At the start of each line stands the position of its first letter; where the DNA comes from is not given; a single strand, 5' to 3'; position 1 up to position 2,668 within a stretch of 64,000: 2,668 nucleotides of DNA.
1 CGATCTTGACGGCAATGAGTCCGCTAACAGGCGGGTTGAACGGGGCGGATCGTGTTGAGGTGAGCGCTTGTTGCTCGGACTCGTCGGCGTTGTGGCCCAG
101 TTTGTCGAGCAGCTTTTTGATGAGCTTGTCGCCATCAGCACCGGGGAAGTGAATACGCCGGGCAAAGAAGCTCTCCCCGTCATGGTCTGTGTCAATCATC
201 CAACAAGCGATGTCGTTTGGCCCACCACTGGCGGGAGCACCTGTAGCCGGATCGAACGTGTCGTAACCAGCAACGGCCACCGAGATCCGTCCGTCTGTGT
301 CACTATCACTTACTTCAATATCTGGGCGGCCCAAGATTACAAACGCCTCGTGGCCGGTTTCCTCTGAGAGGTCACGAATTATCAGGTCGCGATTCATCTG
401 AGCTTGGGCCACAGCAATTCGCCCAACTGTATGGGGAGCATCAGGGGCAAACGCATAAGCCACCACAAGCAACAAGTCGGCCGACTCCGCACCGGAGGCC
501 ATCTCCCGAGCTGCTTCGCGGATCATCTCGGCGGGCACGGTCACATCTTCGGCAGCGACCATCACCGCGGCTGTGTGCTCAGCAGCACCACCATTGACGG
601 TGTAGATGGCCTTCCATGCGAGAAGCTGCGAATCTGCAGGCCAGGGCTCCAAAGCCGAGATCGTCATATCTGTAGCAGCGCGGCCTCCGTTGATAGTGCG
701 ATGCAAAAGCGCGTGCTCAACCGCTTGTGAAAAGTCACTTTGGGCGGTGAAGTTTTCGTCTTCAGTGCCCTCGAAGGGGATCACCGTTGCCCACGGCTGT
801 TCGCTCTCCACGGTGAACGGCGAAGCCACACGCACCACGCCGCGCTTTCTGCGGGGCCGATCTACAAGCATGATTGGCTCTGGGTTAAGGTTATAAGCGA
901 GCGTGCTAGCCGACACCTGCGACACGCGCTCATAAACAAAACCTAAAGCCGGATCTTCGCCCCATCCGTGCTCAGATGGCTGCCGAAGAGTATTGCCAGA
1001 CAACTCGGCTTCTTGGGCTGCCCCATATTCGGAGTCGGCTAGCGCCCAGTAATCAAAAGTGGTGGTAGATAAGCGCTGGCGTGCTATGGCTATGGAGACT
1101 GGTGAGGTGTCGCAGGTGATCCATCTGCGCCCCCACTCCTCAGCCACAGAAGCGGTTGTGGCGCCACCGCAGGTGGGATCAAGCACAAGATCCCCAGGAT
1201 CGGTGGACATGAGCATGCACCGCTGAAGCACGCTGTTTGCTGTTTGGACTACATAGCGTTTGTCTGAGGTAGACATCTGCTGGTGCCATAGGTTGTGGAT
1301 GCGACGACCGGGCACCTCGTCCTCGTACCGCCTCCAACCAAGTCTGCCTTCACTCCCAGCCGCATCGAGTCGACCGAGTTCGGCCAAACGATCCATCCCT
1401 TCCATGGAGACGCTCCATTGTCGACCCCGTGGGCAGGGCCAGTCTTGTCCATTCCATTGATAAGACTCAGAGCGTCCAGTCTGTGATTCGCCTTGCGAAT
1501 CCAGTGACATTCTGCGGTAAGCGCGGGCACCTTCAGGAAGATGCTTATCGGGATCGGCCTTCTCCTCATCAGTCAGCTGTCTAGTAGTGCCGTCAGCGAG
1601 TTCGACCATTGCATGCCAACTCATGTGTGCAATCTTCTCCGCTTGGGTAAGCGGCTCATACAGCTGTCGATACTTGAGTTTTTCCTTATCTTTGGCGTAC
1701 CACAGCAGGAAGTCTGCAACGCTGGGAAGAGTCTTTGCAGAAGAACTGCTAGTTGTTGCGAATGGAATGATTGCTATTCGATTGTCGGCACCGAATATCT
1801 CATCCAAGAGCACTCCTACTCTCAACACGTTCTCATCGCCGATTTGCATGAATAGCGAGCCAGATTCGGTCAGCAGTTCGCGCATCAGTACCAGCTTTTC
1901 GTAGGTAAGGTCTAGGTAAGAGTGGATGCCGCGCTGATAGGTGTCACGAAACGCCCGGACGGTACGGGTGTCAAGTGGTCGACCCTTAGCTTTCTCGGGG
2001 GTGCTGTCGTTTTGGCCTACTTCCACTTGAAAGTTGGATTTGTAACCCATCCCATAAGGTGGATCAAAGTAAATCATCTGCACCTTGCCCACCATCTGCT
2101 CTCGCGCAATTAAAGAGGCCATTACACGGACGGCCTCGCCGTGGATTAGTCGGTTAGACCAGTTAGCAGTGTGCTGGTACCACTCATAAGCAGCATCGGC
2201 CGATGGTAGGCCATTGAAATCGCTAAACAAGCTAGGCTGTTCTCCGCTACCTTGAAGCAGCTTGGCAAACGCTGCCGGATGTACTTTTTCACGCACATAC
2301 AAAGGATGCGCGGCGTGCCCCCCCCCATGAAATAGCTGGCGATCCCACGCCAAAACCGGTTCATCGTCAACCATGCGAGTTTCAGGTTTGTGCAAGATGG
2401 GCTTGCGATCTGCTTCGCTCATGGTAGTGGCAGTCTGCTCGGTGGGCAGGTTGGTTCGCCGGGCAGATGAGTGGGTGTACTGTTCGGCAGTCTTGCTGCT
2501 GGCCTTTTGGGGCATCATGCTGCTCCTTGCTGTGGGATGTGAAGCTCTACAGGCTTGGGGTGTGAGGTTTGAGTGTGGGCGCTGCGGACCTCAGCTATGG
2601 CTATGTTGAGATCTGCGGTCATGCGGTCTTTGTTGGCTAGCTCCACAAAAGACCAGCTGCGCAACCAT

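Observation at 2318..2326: In-frame G9 homopolymer near the 5' end of mod: a candidate phase-variable Type III methyltransferase (phasevarion) in an actinobacterium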

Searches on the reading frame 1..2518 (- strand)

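Call 5: search_protein_families(library=pfam, proteins=[window:1-2518:-])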
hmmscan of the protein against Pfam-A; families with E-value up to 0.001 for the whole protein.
window:1-2518:- (839 aa): 1 family
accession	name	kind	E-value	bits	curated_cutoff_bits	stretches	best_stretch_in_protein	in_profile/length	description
PF01555.25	N6_N4_Mtase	-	6e-27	95.5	26.7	1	146-479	1-219/221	DNA methylase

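Call 6: search_protein_families(library=ncbifam, proteins=[window:1-2518:-])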
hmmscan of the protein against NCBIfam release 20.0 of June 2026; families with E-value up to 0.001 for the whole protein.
window:1-2518:- (839 aa): 3 families
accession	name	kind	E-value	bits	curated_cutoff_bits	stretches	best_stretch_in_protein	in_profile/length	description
NF050803.1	DnaMtaseCcrMCaul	equivalog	2.3e-18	66.3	830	2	417-486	181-250/350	adenine-specific DNA-methyltransferase CcrM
NF008572.0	PRK11524.1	equivalog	3e-12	46.3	292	1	424-486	197-259/294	adenine-specific DNA-methyltransferase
NF010253.0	PRK13699.1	subfamily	1.4e-05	24.9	244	0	421-483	143-205/226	DNA methyltransferase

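Call 7: find_homologous_proteins(query=window:1-2518:-)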
Query window:1-2518:- (839 aa): 7999 proteins with E <= 0.001 among 8000 candidates; the best 120 are listed.
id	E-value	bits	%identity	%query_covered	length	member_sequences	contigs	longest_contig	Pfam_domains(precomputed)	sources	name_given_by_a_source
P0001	0.0e+0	1614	100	84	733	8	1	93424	PF01555.25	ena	-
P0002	0.0e+0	1542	80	99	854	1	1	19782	PF01555.25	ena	-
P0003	0.0e+0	1438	74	100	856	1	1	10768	PF01555.25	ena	-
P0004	0.0e+0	1432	74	100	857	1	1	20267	PF01555.25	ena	-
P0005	0.0e+0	1429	73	100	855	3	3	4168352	PF01555.25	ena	-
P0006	0.0e+0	1429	74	100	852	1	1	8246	PF01555.25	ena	-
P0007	0.0e+0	1427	73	100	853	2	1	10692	PF01555.25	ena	-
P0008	0.0e+0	1426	73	100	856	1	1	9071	PF01555.25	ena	-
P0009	0.0e+0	1425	73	100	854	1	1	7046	PF01555.25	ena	-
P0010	0.0e+0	1424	73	100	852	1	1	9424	PF01555.25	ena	-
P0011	0.0e+0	1424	73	100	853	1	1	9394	PF01555.25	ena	-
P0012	0.0e+0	1423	72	100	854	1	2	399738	PF01555.25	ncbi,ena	-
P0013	0.0e+0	1423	73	100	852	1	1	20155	PF01555.25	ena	-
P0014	0.0e+0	1423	73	100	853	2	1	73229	PF01555.25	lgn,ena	-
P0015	0.0e+0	1422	73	100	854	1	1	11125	PF01555.25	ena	-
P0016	0.0e+0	1422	73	100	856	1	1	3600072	PF01555.25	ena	-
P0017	0.0e+0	1422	73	100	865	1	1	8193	PF01555.25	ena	-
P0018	0.0e+0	1420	73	100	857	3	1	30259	PF01555.25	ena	-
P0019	0.0e+0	1418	73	100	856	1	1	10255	PF01555.25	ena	-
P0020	0.0e+0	1418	73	100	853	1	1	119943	PF01555.25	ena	-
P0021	0.0e+0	1417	72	100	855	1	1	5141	PF01555.25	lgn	-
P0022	0.0e+0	1416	72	100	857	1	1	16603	PF01555.25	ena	-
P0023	0.0e+0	1415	73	100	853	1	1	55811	PF01555.25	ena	-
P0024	0.0e+0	1415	72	100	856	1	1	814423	PF01555.25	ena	-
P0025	0.0e+0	1414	73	100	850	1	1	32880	PF01555.25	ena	-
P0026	0.0e+0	1413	72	100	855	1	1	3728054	PF01555.25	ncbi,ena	-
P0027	0.0e+0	1411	72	100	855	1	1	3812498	PF01555.25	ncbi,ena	-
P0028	0.0e+0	1411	72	100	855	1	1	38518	PF01555.25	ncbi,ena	-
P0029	0.0e+0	1411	72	100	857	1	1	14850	PF01555.25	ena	-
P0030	0.0e+0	1410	73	100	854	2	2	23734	PF01555.25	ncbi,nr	ncbi:MAG: site-specific DNA-methyltransferase [Acidimicrobiaceae bacterium]|nr:site-specific DNA-met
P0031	0.0e+0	1410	72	100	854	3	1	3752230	PF01555.25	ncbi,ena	-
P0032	0.0e+0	1409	73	100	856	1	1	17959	PF01555.25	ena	-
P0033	0.0e+0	1409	72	100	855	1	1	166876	PF01555.25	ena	-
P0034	0.0e+0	1408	72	100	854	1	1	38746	PF01555.25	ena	-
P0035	0.0e+0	1408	73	100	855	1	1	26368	PF01555.25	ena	-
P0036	0.0e+0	1407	72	100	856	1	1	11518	PF01555.25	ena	-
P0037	0.0e+0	1406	72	100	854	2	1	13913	PF01555.25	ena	-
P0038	0.0e+0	1406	73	100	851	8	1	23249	PF01555.25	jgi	-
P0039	0.0e+0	1404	72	100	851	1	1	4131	PF01555.25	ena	-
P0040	0.0e+0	1403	71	100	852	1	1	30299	PF01555.25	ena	-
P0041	0.0e+0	1403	72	100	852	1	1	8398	PF01555.25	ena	-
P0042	0.0e+0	1402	72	100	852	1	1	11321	PF01555.25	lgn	-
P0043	0.0e+0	1401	72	100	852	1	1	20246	PF01555.25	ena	-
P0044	0.0e+0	1399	72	100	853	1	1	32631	PF01555.25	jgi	-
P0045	0.0e+0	1399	72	100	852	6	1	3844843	PF01555.25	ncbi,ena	-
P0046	0.0e+0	1398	72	100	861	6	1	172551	PF01555.25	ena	-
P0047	0.0e+0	1398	72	100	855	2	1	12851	PF01555.25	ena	-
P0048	0.0e+0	1396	71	100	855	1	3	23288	PF01555.25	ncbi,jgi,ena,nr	ncbi:MAG: site-specific DNA-methyltransferase [Acidimicrobiaceae bacterium]|nr:site-specific DNA-met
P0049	0.0e+0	1395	72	100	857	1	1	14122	PF01555.25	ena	-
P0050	0.0e+0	1395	72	100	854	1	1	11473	PF01555.25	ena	-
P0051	0.0e+0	1394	71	100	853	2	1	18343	PF01555.25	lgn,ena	-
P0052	0.0e+0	1394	72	100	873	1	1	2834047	PF01555.25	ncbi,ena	-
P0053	0.0e+0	1394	71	100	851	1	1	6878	PF01555.25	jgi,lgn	-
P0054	0.0e+0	1394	72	100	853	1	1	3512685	PF01555.25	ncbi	-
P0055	0.0e+0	1393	72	100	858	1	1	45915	PF01555.25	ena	-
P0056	0.0e+0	1391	71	100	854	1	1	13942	PF01555.25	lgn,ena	-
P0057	0.0e+0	1391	72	100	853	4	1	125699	PF01555.25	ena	-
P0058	0.0e+0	1384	72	100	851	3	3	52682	PF01555.25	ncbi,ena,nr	ncbi:MAG: site-specific DNA-methyltransferase [Acidimicrobiaceae bacterium]|nr:site-specific DNA-met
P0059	0.0e+0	1384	71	100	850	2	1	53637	PF01555.25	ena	-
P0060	0.0e+0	1384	71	100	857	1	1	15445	PF01555.25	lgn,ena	-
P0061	0.0e+0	1383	71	100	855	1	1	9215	PF01555.25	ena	-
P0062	0.0e+0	1382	71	100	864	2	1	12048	PF01555.25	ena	-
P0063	0.0e+0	1382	72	100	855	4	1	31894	PF01555.25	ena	-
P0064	0.0e+0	1382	70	100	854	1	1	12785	PF01555.25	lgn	-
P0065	0.0e+0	1382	71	100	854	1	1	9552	PF01555.25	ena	-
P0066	0.0e+0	1381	71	100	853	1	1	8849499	PF01555.25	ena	-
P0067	0.0e+0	1381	71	100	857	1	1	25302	PF01555.25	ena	-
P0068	0.0e+0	1377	71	100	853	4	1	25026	PF01555.25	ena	-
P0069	0.0e+0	1374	71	100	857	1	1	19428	PF01555.25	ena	-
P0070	0.0e+0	1373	70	100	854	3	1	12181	PF01555.25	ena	-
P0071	0.0e+0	1373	71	100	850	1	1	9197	PF01555.25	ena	-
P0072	0.0e+0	1372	71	100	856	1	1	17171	PF01555.25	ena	-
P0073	0.0e+0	1370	71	100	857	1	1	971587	PF01555.25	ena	-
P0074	0.0e+0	1370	72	98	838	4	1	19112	PF01555.25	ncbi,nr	ncbi:MAG: site-specific DNA-methyltransferase [Acidimicrobiaceae bacterium]|nr:site-specific DNA-met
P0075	0.0e+0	1370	71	100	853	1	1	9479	PF01555.25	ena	-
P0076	0.0e+0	1369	71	100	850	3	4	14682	PF01555.25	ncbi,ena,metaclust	metaclust:\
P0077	0.0e+0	1369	70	100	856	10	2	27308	PF01555.25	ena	-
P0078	0.0e+0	1367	71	100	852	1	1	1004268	PF01555.25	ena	-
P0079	0.0e+0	1366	70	100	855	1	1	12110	PF01555.25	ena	-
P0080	0.0e+0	1365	71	100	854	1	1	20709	PF01555.25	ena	-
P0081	0.0e+0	1364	70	100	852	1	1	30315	PF01555.25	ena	-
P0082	0.0e+0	1364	70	100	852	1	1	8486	PF01555.25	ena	-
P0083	0.0e+0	1358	70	100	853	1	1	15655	PF01555.25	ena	-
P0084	0.0e+0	1357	73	94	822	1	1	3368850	PF01555.25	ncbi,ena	-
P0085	0.0e+0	1357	71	100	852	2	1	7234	PF01555.25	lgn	-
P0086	0.0e+0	1356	70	99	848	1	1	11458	PF01555.25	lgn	-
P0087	0.0e+0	1355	70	100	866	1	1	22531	PF01555.25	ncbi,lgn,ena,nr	ncbi:MAG: site-specific DNA-methyltransferase [Acidimicrobiaceae bacterium]|nr:site-specific DNA-met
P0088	0.0e+0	1352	70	99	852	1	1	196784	PF01555.25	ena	-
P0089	0.0e+0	1349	72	96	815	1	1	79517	PF01555.25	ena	-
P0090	0.0e+0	1344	70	100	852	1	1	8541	PF01555.25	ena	-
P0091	0.0e+0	1343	69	100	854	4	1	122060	PF01555.25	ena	-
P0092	0.0e+0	1340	70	100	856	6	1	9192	PF01555.25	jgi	-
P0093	0.0e+0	1332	69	100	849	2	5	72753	PF01555.25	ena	-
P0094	0.0e+0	1330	69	100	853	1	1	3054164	PF01555.25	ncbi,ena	-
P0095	0.0e+0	1327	69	100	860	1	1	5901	PF01555.25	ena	-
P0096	0.0e+0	1323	75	91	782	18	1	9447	PF01555.25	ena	-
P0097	0.0e+0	1310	67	100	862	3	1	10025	PF01555.25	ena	-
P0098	0.0e+0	1308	68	99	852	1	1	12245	PF01555.25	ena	-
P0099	0.0e+0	1307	68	100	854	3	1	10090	PF01555.25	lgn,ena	-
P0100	0.0e+0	1306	68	99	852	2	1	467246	PF01555.25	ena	-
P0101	0.0e+0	1304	74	91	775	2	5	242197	PF01555.25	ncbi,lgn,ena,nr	ncbi:MAG: site-specific DNA-methyltransferase [Acidimicrobiaceae bacterium]|nr:site-specific DNA-met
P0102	0.0e+0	1299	67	100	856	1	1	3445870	PF01555.25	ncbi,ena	-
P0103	0.0e+0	1296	73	92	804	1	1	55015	PF01555.25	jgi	-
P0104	0.0e+0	1296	68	99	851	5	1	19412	PF01555.25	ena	-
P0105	0.0e+0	1290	66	100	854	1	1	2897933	PF01555.25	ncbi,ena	-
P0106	0.0e+0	1279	67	100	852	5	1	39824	PF01555.25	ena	-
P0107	0.0e+0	1275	73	91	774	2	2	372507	PF01555.25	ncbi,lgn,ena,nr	ncbi:MAG: site-specific DNA-methyltransferase [Acidimicrobiaceae bacterium]|nr:site-specific DNA-met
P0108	0.0e+0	1265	73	91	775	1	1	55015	PF01555.25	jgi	-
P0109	0.0e+0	1215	71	89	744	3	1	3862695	PF01555.25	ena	-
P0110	0.0e+0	1208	68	92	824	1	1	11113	PF01555.25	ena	-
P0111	0.0e+0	1200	73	85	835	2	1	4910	PF01555.25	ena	-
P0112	0.0e+0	1199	73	84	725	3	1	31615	PF01555.25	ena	-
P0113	0.0e+0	1179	71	86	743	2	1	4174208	PF01555.25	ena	-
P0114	0.0e+0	1156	72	84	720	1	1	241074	PF01555.25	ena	-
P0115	0.0e+0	1145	70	84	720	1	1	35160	PF01555.25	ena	-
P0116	0.0e+0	1133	68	87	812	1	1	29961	PF01555.25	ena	-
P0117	0.0e+0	1119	69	83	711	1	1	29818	PF01555.25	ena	-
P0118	0.0e+0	1116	60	99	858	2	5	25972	PF01555.25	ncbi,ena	-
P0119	0.0e+0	1116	60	99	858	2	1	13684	PF01555.25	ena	-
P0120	0.0e+0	1110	60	99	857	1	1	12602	PF01555.25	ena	-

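Call 10: find_encoding_contigs(protein=P0001, flank=6000, max_places=10)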
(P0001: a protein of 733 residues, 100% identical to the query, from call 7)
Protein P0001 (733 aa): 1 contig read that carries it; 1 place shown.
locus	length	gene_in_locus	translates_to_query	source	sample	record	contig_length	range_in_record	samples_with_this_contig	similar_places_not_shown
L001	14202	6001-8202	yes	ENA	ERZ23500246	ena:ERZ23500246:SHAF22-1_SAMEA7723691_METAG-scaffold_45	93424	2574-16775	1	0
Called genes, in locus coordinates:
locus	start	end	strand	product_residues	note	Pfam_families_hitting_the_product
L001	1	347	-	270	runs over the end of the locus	PF06966:DUF1295, PF02544:Steroid_dh (weak), PF04191:PEMT (weak)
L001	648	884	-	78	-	-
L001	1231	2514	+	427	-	PF13173:AAA_14, PF13635:DUF4143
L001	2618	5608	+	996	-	-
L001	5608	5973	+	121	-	-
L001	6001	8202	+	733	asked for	PF01555:N6_N4_Mtase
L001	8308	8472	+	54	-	-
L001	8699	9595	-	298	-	-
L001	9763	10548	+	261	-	PF00106:adh_short, PF08659:KR, PF13561:adh_short_C2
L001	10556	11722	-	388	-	-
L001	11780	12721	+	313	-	PF20434:BD-FAE, PF07859:Abhydrolase_3, PF00326:Peptidase_S9 (faint)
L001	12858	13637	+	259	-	PF00378:ECH_1, PF16113:ECH_2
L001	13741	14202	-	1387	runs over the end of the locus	PF13195:DUF4011, PF13086:AAA_11, PF13245:AAA_19 (faint), PF13604:AAA_30 (weak), PF13086:AAA_11 (weak), PF13087:AAA_12, PF18741:MTES_1575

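Call 14: find_related_loci(query=A1, collection=genome_contigs, flank=4000)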
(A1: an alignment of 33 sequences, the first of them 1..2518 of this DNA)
Query A1 (839 aa) in genome_contigs; peptide patterns used: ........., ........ (x = any residue, [..] = any of these).
600 stretches matched a pattern (row limit reached: there are more); 573 encode a relative of the query (tblastn E <= 1e-3); the best 80 are kept; 80 distinct loci.
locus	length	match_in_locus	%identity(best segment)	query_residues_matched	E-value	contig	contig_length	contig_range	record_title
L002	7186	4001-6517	72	1-839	0e+0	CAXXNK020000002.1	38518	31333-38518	MAG: Acidimicrobiales bacterium isolate 5fd421f4-4967-4565-8d05-0d282dd64fa1 genome assembly, contig: contig_2, whole ge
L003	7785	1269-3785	71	1-839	0e+0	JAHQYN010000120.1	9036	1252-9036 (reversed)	MAG: Acidimicrobiia bacterium isolate 11 NODE_8792_length_9036_cov_14.5717_ID_17583, whole genome shotgun sequence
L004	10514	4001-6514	72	1-839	0e+0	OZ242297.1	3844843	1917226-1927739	MAG: Acidimicrobiales bacterium isolate 386d1096-d7b5-410a-b4ac-dc0bb20c483d genome assembly, chromosome: 1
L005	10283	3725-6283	70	1-839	0e+0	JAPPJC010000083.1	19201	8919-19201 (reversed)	MAG: Acidimicrobiaceae bacterium isolate RHO2_bin_38 NODE_3715_length_19201_cov_7.859187, whole genome shotgun sequence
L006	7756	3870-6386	70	1-839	0e+0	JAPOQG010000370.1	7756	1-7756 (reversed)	MAG: Acidimicrobiaceae bacterium isolate APA_bin_7 c_000000281017, whole genome shotgun sequence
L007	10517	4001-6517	71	1-839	0e+0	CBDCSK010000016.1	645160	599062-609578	MAG: Candidatus Aldehydirespirator sp. isolate 158ad01d-a0e1-4362-9a4e-647a92b6262f genome assembly, contig: contig_16,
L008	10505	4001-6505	73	1-839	0e+0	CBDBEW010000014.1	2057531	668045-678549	MAG: Candidatus Aldehydirespiratoraceae bacterium isolate 3d1cf90a-8848-4f2b-8cf4-e3ffddaed6ea genome assembly, contig:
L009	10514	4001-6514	71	1-839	0e+0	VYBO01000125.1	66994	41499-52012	MAG: Acidimicrobiaceae bacterium isolate SB0673_bin_3 NODE_108_length_66994_cov_69.745724, whole genome shotgun sequence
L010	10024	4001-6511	70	1-839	0e+0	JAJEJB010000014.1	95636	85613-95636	MAG: Acidimicrobiia bacterium isolate p16x63bins.58 k141_590420, whole genome shotgun sequence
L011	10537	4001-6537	73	1-839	0e+0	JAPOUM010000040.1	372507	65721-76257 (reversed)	MAG: Acidimicrobiaceae bacterium isolate CAR4_bin_4 NODE_1_length_372507_cov_20.1879, whole genome shotgun sequence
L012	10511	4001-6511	57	2-839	0e+0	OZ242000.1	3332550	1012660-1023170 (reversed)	MAG: Acidimicrobiia bacterium isolate 2de4d7b0-df0b-474f-a321-03b588d4267d genome assembly, chromosome: 1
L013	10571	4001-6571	54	1-839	0e+0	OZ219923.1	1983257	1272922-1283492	MAG: Acidimicrobiia bacterium isolate 542d8752-d573-496e-aaa5-f876508f7d52 genome assembly, chromosome: 2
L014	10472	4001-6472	53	4-839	0e+0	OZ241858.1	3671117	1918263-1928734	MAG: Candidatus Spongiisocius sp. isolate 36f18321-4a0d-4371-a96b-0c675878e5b3 genome assembly, chromosome: 1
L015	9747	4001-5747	67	1-839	0e+0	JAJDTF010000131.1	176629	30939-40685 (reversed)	MAG: Acidimicrobiia bacterium isolate jk18x11bins.54 k141_1470225, whole genome shotgun sequence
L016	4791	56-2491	47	21-839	0e+0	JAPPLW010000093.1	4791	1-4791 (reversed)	MAG: bacterium isolate RHO3_bin_31 NODE_16460_length_4791_cov_24.227196, whole genome shotgun sequence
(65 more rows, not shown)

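Call 19: find_encoding_contigs(protein=P0101, flank=2000, max_places=10)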
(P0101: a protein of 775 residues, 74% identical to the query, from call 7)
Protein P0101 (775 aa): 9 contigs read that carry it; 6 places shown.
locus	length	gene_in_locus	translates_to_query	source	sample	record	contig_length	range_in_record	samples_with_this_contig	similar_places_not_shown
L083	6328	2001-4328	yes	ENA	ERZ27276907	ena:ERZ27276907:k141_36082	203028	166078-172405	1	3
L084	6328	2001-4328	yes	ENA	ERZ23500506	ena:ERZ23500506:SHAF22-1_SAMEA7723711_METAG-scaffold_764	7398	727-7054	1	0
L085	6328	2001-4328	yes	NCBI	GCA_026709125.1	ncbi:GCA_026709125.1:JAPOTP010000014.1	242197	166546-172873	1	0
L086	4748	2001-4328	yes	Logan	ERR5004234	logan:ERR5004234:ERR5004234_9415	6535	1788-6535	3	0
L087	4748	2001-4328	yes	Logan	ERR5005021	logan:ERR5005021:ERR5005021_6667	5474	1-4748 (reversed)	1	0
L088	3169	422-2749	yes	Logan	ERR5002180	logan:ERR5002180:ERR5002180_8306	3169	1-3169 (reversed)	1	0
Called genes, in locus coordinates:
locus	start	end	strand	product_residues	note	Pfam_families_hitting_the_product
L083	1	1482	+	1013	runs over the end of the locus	-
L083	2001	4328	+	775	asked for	PF01555:N6_N4_Mtase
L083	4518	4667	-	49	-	-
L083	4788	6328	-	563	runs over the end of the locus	-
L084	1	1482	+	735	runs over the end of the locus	?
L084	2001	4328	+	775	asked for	PF01555:N6_N4_Mtase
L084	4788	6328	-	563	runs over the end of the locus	-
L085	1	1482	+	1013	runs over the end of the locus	-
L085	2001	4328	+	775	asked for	PF01555:N6_N4_Mtase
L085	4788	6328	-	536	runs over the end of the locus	-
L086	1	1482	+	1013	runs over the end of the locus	-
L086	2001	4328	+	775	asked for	PF01555:N6_N4_Mtase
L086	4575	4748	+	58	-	?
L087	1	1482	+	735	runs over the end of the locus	?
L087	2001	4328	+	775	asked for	PF01555:N6_N4_Mtase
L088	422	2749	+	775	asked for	PF01555:N6_N4_Mtase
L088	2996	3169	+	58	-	?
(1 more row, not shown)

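Call 20: find_encoding_contigs(protein=P0103, flank=2000, max_places=10)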
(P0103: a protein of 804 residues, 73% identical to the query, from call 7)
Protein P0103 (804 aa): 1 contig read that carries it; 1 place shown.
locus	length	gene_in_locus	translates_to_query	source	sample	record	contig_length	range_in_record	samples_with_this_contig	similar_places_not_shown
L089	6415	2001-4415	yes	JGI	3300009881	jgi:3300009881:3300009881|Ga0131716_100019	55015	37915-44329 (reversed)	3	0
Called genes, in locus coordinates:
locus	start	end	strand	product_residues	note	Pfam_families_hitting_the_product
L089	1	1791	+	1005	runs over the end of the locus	-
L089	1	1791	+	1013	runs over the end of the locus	-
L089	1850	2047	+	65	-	-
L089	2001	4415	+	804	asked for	PF01555:N6_N4_Mtase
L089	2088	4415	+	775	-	PF01555:N6_N4_Mtase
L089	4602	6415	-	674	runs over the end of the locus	PF01012:ETF, PF00766:ETF_alpha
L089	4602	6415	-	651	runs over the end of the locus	PF01012:ETF, PF00766:ETF_alpha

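Call 21: find_encoding_contigs(protein=P0108, flank=2000, max_places=10)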
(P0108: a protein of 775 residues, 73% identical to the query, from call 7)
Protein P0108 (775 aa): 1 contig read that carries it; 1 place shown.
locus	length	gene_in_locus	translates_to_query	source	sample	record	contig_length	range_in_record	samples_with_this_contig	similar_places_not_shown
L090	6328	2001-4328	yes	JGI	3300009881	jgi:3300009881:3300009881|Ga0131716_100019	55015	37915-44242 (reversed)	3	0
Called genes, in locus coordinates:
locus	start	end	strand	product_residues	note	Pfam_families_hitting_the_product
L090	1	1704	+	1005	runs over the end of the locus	-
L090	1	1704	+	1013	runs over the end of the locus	-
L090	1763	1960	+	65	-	-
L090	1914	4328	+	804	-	PF01555:N6_N4_Mtase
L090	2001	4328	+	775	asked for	PF01555:N6_N4_Mtase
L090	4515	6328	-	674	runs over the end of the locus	PF01012:ETF, PF00766:ETF_alpha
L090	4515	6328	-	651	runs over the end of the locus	PF01012:ETF, PF00766:ETF_alpha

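Call 23: find_encoding_contigs(protein=P0052, flank=2000, max_places=10)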
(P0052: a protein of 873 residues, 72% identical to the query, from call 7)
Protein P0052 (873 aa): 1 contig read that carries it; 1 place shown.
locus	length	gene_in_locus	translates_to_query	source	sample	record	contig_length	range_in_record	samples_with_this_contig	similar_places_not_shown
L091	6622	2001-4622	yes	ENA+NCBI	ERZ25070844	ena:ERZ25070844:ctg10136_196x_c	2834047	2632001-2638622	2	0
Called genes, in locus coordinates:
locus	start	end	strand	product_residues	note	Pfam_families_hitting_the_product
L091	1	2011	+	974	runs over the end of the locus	PF04851:ResIII (faint)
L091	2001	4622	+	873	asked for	PF01555:N6_N4_Mtase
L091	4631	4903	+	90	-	-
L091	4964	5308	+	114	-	-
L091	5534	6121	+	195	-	PF13175:AAA_15, PF13476:AAA_23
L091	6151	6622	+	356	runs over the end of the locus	PF11398:DUF2813, PF13175:AAA_15, PF13304:AAA_21, PF20469:OLD-like_TOPRIM (weak)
